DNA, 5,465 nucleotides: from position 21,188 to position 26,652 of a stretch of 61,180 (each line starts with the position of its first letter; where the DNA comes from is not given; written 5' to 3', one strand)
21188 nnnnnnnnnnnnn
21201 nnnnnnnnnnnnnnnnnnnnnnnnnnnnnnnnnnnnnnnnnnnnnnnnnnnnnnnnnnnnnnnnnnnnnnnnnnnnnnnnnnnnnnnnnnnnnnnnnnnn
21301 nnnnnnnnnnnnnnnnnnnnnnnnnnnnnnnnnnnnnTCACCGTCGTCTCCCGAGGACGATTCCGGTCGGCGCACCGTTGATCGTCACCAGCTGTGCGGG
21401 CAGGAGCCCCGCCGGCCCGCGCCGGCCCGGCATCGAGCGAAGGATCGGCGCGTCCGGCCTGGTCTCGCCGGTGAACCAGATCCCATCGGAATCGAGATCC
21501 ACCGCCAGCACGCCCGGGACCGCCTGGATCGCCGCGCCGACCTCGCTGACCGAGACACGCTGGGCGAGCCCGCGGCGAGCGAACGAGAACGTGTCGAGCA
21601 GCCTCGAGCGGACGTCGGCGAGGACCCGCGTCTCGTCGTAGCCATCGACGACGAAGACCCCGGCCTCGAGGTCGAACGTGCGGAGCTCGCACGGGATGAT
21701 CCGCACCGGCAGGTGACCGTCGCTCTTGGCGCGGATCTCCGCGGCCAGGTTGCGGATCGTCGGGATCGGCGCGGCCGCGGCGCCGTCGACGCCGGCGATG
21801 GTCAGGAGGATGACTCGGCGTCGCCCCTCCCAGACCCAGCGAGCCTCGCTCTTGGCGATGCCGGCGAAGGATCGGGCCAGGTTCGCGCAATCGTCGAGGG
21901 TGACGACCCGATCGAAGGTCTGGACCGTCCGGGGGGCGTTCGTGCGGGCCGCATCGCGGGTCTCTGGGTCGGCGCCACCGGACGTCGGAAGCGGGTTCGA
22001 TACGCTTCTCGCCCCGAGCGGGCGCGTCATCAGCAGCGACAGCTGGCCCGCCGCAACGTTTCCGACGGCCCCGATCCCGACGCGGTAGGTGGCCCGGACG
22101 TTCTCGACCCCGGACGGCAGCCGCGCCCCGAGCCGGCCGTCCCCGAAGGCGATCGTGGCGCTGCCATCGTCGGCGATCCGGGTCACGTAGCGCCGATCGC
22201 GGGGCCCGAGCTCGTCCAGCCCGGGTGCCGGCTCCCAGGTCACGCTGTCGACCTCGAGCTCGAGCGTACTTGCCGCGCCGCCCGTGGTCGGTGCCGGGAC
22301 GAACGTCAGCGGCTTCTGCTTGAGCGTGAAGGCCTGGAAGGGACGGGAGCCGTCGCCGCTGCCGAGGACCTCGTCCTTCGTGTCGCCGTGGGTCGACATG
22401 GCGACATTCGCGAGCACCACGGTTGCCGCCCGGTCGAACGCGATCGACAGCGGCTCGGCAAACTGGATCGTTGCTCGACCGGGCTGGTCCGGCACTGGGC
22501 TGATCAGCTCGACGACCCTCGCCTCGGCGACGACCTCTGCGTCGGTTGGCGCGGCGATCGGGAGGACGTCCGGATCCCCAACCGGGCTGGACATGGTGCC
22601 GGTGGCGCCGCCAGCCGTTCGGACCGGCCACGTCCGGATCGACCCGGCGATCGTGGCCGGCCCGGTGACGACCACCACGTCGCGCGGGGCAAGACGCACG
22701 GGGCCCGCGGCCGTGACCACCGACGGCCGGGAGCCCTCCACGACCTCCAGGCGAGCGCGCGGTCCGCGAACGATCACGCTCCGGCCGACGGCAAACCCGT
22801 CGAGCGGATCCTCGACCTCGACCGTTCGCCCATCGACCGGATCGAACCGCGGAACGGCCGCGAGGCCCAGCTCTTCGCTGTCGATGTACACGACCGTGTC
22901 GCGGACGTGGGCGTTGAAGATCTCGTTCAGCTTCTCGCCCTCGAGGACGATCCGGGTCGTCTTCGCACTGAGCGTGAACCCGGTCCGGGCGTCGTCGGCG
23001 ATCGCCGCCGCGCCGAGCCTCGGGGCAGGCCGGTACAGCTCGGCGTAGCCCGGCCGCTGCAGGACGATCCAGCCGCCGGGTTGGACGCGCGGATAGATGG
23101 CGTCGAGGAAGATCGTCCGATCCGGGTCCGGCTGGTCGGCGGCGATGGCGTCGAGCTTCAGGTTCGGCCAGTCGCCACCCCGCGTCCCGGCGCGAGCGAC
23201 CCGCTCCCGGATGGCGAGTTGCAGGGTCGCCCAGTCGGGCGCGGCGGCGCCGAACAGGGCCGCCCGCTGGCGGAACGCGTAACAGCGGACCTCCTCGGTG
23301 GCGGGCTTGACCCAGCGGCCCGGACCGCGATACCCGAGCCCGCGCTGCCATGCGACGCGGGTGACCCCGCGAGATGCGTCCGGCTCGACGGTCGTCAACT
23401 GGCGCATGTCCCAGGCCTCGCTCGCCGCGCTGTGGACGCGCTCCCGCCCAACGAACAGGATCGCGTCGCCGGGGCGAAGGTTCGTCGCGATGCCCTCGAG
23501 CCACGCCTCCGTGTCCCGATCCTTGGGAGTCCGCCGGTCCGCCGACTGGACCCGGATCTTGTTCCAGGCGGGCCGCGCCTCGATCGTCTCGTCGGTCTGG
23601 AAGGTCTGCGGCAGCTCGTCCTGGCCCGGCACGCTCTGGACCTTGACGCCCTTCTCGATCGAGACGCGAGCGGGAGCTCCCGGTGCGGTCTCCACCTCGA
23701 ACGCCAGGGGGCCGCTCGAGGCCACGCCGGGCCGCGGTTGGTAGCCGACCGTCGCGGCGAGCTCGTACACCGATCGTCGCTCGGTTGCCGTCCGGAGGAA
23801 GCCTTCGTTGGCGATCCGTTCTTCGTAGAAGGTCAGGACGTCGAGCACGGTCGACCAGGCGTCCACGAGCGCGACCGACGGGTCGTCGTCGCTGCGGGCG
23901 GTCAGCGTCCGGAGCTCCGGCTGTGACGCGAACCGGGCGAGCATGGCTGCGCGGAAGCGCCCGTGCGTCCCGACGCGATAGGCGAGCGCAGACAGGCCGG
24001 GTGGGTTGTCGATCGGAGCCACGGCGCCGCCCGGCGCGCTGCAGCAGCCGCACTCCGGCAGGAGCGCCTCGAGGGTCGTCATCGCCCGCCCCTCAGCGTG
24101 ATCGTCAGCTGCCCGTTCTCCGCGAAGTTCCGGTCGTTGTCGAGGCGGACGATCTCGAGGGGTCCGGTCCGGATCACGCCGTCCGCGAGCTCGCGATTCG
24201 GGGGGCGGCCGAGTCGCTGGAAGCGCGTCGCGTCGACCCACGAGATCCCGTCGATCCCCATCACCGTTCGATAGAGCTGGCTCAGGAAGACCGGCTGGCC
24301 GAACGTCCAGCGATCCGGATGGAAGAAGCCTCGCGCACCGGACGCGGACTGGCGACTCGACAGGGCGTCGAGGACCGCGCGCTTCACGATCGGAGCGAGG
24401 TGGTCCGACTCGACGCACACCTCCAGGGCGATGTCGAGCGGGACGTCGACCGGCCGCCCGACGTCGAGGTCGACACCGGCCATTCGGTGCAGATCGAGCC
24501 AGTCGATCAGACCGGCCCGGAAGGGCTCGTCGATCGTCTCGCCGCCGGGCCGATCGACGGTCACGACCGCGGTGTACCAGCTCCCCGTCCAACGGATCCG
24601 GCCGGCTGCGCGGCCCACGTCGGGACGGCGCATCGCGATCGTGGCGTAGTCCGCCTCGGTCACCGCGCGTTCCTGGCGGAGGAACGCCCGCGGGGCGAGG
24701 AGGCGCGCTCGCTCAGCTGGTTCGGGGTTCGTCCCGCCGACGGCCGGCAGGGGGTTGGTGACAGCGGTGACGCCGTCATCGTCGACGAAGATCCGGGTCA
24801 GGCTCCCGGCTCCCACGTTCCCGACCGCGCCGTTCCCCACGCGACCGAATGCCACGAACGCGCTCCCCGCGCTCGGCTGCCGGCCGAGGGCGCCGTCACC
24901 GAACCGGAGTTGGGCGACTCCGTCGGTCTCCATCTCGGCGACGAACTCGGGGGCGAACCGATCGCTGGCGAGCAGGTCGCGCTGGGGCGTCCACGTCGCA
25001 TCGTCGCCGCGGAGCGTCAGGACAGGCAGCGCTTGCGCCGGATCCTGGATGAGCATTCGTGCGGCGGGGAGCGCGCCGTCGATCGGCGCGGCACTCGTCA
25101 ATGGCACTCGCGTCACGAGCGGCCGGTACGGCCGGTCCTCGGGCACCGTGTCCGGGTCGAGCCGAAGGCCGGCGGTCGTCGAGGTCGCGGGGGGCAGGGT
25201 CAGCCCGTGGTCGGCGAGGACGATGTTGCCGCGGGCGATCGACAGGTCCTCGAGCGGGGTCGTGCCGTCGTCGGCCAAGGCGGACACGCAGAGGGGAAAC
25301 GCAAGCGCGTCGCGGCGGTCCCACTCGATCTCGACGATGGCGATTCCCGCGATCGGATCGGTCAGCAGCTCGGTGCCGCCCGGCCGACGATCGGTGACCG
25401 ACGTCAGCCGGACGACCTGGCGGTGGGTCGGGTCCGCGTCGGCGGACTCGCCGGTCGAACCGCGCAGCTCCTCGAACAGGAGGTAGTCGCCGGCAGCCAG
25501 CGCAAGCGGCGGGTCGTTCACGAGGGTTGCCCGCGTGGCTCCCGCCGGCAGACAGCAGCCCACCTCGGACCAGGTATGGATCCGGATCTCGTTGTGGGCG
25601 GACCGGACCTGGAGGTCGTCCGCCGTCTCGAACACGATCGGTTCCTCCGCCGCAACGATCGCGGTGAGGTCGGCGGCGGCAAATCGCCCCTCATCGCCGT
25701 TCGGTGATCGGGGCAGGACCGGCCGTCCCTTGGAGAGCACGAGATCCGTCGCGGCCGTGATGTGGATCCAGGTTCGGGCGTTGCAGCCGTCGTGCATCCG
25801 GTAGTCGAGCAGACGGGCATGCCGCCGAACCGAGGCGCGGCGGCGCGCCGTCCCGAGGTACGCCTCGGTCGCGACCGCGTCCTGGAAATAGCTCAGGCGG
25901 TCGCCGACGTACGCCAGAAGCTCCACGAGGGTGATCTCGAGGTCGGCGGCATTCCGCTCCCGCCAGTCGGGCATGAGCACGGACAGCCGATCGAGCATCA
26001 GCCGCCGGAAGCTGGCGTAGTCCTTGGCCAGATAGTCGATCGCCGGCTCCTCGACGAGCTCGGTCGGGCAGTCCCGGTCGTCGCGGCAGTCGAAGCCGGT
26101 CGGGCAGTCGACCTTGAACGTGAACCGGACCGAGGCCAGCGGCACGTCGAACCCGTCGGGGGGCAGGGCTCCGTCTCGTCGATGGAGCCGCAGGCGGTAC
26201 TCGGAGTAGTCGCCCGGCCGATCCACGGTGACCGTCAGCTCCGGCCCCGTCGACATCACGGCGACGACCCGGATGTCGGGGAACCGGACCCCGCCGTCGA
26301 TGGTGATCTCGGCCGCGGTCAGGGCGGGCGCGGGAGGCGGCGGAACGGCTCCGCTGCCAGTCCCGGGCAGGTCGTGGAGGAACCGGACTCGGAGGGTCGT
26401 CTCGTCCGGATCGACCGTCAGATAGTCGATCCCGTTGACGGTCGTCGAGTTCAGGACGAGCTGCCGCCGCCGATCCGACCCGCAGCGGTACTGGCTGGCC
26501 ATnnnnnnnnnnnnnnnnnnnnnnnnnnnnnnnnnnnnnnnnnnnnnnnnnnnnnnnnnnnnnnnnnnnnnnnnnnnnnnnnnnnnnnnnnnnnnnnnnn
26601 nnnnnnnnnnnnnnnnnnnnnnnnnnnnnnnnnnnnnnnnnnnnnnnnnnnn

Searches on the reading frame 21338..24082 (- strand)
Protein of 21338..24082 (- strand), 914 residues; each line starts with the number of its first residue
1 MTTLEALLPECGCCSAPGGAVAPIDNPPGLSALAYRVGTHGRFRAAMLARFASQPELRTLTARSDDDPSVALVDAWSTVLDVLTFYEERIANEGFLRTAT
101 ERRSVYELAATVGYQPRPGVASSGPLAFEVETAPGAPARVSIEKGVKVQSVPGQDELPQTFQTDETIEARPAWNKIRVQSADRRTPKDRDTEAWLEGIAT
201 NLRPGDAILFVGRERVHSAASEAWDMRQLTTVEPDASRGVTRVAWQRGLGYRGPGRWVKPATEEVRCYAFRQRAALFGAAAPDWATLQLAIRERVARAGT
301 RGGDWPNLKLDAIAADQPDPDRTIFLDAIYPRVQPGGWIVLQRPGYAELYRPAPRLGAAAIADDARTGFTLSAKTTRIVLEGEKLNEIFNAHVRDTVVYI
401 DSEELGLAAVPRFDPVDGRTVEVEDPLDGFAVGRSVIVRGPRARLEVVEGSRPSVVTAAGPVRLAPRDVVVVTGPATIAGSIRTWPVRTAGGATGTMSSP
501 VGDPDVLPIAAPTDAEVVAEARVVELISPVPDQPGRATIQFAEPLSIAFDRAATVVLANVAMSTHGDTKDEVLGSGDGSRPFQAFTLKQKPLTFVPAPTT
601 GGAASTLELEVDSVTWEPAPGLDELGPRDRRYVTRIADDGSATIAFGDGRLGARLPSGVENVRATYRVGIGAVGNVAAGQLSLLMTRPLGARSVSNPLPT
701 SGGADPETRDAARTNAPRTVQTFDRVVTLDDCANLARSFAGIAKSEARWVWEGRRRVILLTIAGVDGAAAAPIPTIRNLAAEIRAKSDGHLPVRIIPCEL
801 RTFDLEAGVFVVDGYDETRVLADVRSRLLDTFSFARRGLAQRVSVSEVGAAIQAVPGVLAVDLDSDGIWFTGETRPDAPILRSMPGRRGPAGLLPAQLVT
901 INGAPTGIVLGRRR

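Call 31: search_protein_families(library=pfam, proteins=[window:21338-24082:-], max_evalue=0.01)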
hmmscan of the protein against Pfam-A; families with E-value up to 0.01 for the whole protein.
window:21338-24082:- (914 aa): 1 family
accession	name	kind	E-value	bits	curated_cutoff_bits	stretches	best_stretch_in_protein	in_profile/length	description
PF04865.19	Baseplate_J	-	7.6e-08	32.4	21.1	1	670-849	74-253/255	Baseplate J-like protein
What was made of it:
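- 21338..24082 (-): Second Baseplate_J-like gene (914 aa). Together with the 774-aa gene it makes up the spurious 1678-aa ORF. Pfam Baseplate_J 7.6e-8 (call 31).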

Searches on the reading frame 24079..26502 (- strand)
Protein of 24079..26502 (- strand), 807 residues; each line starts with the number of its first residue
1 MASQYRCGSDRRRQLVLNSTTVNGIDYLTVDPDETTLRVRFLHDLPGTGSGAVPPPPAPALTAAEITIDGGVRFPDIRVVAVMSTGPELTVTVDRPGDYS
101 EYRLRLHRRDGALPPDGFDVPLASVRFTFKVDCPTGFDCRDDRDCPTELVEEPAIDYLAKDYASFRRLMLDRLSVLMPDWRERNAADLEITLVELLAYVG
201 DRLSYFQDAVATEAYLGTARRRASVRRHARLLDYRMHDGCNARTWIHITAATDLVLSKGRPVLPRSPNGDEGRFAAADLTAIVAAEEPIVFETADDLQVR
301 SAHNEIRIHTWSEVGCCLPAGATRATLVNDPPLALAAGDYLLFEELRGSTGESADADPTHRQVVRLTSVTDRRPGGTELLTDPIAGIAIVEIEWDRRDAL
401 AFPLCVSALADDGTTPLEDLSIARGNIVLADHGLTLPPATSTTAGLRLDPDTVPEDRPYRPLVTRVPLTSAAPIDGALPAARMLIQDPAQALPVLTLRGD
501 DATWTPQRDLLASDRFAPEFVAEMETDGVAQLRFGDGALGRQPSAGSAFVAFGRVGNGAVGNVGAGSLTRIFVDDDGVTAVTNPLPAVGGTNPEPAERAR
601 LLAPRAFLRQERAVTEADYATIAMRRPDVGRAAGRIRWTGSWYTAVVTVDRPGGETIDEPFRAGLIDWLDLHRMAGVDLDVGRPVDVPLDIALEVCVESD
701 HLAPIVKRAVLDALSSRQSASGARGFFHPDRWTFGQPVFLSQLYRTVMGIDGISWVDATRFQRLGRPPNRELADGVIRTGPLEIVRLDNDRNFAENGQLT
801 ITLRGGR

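Call 5: search_protein_families(library=pfam, proteins=[window:24079-26502:-], max_evalue=0.01)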
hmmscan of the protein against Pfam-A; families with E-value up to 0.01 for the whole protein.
window:24079-26502:- (807 aa): 1 family
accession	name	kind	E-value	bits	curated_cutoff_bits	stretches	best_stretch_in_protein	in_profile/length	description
PF04865.19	Baseplate_J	-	0.00016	21.5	21.1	1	556-715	73-234/255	Baseplate J-like protein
